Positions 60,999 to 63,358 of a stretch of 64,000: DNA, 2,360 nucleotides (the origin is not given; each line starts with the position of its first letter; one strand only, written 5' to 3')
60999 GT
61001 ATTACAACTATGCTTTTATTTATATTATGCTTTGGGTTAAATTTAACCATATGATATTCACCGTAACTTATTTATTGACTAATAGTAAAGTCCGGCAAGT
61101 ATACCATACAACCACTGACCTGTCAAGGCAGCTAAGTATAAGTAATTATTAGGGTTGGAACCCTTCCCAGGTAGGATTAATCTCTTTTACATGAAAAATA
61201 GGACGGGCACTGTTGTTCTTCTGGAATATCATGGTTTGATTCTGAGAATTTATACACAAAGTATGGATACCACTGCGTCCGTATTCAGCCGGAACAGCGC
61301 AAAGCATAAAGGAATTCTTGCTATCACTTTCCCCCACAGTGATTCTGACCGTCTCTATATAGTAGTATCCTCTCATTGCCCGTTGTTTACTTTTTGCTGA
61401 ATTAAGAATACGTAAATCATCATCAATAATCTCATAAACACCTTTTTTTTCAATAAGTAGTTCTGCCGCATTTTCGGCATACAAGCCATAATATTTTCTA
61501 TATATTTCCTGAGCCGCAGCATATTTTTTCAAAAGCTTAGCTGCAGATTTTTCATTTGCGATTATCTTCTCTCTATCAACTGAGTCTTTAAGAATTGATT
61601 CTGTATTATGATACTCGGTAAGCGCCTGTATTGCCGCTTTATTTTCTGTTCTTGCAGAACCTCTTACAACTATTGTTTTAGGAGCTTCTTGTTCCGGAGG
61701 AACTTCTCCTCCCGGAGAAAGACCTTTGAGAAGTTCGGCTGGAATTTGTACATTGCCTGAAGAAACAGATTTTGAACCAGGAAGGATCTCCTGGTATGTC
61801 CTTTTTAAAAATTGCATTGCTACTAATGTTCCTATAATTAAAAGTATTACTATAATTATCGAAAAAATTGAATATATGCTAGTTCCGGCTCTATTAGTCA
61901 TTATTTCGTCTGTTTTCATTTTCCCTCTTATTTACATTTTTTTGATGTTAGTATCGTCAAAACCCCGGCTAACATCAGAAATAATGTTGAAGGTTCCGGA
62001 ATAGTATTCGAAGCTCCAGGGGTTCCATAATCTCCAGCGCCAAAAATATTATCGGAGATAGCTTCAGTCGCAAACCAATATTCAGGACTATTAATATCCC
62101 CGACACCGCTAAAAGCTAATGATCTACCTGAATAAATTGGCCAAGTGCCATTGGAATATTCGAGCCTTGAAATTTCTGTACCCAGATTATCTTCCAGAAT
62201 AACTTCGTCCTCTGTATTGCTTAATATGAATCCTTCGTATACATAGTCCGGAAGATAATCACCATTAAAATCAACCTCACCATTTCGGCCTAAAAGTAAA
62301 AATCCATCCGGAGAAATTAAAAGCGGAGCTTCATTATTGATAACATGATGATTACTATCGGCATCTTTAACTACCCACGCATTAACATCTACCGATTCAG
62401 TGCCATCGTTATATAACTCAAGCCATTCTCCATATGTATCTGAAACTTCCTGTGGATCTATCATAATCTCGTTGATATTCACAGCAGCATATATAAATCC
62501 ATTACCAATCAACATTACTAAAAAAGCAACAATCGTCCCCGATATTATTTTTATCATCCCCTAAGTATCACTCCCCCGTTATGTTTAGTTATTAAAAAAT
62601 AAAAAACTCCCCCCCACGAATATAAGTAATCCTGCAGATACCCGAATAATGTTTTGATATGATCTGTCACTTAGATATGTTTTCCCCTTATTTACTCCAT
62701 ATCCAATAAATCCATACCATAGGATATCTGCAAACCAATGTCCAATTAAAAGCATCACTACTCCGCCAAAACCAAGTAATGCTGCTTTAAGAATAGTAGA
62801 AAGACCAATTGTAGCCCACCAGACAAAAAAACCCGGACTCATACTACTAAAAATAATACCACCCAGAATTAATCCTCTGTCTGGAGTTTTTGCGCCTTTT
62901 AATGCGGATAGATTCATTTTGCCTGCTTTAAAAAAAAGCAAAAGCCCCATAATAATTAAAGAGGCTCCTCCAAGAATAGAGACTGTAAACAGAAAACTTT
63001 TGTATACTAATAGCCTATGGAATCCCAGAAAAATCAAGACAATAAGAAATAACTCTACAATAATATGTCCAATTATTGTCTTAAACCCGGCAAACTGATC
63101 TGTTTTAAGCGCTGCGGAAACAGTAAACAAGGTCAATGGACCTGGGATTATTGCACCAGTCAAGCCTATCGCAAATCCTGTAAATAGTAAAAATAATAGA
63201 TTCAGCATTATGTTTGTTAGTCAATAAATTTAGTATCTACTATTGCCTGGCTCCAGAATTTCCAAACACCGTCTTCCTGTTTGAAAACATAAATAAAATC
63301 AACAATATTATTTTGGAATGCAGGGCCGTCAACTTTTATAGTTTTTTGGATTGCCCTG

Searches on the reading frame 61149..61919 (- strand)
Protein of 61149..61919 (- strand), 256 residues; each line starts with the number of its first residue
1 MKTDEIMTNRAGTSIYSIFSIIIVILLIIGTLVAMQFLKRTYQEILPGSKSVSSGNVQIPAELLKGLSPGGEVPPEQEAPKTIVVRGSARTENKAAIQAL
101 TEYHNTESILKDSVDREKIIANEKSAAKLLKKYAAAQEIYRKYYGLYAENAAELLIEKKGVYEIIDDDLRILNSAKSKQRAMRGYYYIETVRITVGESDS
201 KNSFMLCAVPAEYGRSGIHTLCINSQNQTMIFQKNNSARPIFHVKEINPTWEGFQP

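Call 20: search_protein_families(library=pfam, proteins=[window:61149-61919:-], max_evalue=0.0001)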
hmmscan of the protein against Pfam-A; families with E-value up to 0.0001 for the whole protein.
window:61149-61919:- (256 aa): 1 family
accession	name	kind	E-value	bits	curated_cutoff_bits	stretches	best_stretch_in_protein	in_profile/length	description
PF11453.13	DUF2950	-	2.9e-05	23.8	20.2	0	202-235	219-250/274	Protein of unknown function (DUF2950)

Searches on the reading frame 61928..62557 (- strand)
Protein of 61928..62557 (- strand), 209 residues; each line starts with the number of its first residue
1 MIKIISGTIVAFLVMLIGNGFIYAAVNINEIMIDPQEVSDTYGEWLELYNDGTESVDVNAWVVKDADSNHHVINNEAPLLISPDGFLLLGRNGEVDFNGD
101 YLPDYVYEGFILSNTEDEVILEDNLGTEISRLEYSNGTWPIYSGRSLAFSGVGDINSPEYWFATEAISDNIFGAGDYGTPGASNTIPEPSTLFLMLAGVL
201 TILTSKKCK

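Call 20: search_protein_families(library=pfam, proteins=[window:61928-62557:-], max_evalue=0.0001)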
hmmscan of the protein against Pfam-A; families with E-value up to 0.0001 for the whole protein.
window:61928-62557:- (209 aa): 1 family
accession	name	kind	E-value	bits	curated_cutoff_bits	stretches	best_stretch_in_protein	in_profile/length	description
PF00932.25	LTD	-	2.2e-13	50.9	34.3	1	24-135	6-108/109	Lamin Tail Domain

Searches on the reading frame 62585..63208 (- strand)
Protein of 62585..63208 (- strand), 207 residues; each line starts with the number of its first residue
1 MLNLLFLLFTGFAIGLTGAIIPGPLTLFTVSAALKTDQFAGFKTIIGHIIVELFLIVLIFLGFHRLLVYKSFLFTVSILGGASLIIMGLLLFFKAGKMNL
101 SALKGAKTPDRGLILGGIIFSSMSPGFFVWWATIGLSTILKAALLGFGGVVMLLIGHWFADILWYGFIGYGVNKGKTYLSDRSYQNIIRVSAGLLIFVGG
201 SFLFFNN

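Call 20: search_protein_families(library=pfam, proteins=[window:62585-63208:-], max_evalue=0.0001)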
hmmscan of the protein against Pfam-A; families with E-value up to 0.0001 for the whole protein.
window:62585-63208:- (207 aa): 1 family
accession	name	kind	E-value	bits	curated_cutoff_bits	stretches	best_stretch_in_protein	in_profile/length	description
PF01810.24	LysE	-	8.1e-22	78.1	25.6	1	17-203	2-189/193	LysE type translocator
